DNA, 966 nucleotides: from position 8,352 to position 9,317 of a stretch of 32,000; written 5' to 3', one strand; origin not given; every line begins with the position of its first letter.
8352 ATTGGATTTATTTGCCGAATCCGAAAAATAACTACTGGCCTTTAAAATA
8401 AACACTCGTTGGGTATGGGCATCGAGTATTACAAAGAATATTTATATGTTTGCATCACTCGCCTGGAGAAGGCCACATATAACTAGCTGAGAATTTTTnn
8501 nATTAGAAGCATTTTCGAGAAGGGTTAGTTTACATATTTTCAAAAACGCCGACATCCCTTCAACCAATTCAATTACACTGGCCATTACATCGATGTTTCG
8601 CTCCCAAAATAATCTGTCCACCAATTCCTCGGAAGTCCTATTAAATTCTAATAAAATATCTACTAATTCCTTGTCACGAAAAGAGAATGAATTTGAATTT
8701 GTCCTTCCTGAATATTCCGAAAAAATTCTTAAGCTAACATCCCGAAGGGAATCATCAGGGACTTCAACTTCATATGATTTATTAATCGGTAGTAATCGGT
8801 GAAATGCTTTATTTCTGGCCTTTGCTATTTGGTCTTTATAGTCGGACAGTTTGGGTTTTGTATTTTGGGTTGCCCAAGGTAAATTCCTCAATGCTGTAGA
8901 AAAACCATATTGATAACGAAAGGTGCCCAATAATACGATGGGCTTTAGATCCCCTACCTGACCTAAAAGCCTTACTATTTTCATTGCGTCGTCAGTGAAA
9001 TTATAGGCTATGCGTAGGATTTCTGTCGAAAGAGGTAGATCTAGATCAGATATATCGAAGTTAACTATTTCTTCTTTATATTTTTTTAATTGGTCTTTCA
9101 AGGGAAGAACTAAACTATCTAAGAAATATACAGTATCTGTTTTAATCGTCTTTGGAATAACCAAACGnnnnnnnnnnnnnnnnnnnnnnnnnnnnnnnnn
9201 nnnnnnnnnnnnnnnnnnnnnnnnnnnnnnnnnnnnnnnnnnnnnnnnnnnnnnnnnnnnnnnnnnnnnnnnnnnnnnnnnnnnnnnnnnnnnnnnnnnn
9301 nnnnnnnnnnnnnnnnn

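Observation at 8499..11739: Low-GC three-gene cassette: small ORF, MTase fused to an Mrr-like nuclease domain, and a 426-aa partner with two HEPN-like R-x4-6-H motifs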

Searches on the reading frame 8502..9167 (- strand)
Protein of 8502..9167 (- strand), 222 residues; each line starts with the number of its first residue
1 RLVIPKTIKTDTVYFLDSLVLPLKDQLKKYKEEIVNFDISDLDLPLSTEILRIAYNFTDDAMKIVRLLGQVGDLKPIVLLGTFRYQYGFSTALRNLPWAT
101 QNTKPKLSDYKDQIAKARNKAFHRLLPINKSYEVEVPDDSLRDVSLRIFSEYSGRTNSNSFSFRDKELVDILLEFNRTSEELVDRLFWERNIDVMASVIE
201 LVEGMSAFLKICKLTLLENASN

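Call 57: predict_structure(alignment_id=A2)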
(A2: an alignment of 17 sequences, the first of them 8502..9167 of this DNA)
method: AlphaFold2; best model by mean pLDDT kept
length: 222 residues; sequences in the alignment: 17
mean_pLDDT: 74.2   pTM: 0.70
mean pLDDT of the five models: 74.2, 73.1, 70.4, 70.1, 69.5
residues with pLDDT >= 90: 44; 70-90: 96; 50-70: 57; < 50: 25
segments of 3 or more residues with pLDDT < 50: 142-165
pLDDT, mean of each block of 10 residues (from residue 1): 67 84 94 79 73 89 86 79 90 79 71 81 62 54 48 41 50 55 78 95 91 85 69
secondary structure, 60 per line:
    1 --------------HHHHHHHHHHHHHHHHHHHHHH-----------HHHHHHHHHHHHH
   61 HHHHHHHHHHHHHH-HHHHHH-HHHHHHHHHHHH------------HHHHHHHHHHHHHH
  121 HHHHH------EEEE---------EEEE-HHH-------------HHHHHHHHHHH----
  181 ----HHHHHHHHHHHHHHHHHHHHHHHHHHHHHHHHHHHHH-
elements in order: H15-36 H48-74 H76-81 H83-94 H107-125 E132-135 E145-148 H166-176 H185-221

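Call 61: fold_search(model_id=the predicted structure, library=pdb)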
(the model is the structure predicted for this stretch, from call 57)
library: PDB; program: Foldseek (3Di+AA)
matches with E <= 10: 97; with E <= 0.001: 0
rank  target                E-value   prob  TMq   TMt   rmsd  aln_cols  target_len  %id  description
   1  6duw                  7.8e-01  0.77  0.34  0.38   9.8       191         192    8  Crystal structure of the alpha-N-catenin actin-binding domain H1 mutant (released 2018-12-19)
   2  6duy_A                1.1e+00  0.66  0.35  0.40  10.0       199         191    8  Crystal structure of the alpha-N-catenin actin-binding domain H1 mutant (released 2018-12-19)
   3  3oeh_P                1.3e+00  0.06  0.16  0.15  23.1       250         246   10  Structure of four mutant forms of yeast F1 ATPase: beta-V279F (released 2010-09-15)
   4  6duy_B                1.4e+00  0.47  0.33  0.37  10.8       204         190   10  Crystal structure of the alpha-N-catenin actin-binding domain H1 mutant (released 2018-12-19)
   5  8s5r_A                1.5e+00  0.07  0.18  0.18  19.6       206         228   12  Structure of the Chlamydia pneumoniae effector SemD (released 2024-08-07)
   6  4k1o                  1.6e+00  0.54  0.33  0.36  10.7       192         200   10  Crystal structure of the alphaN-catenin actin-binding domain (released 2013-05-01)
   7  6jho_A                1.8e+00  0.06  0.16  0.17  21.8       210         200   12  The complex crystal structure of Cagbeta with CagZ revealed a novel regulatory mechanism for T4SS coupling ATPase in H (released 2020-02-19)
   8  1ymt_A                1.9e+00  0.05  0.16  0.16  22.2       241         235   10  Mouse SF-1 LBD (released 2005-03-15)
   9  3ew3_A                2.0e+00  0.06  0.16  0.19  20.8       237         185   10  the 1:2 complex between a Nterminal elongated prolactin and the extra cellular domain of the rat prolactin receptor (released 2009-11-03)
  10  1i5n_D                2.2e+00  0.16  0.17  0.29  15.4       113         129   11  Crystal structure of the P1 domain of CheA from Salmonella typhimurium (released 2001-07-11)
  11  7qeq_A                2.2e+00  0.07  0.18  0.21  16.5       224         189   13  human Connexin 26 dodecamer at 90mmHg PCO2, pH7.4 (released 2022-03-30)
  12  7uuw_G                2.5e+00  0.23  0.27  0.36  11.3       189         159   12  Cryogenic electron microscopy 3D map of F-actin bound by the Actin Binding Domain of alpha-catenin ortholog, HMP1 (released 2023-01-18)
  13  8s5r_B                2.5e+00  0.05  0.18  0.17  22.9       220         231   11  Structure of the Chlamydia pneumoniae effector SemD (released 2024-08-07)
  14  9ddm_E                2.6e+00  0.05  0.14  0.14  27.0       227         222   13  E. coli TolAQR conformation I (released 2025-07-09)
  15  8h38_H                3.0e+00  0.05  0.13  0.15  15.4       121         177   10  Cryo-EM Structure of the KBTBD2-CRL3~N8-CSN(mutate) complex (released 2023-10-11)
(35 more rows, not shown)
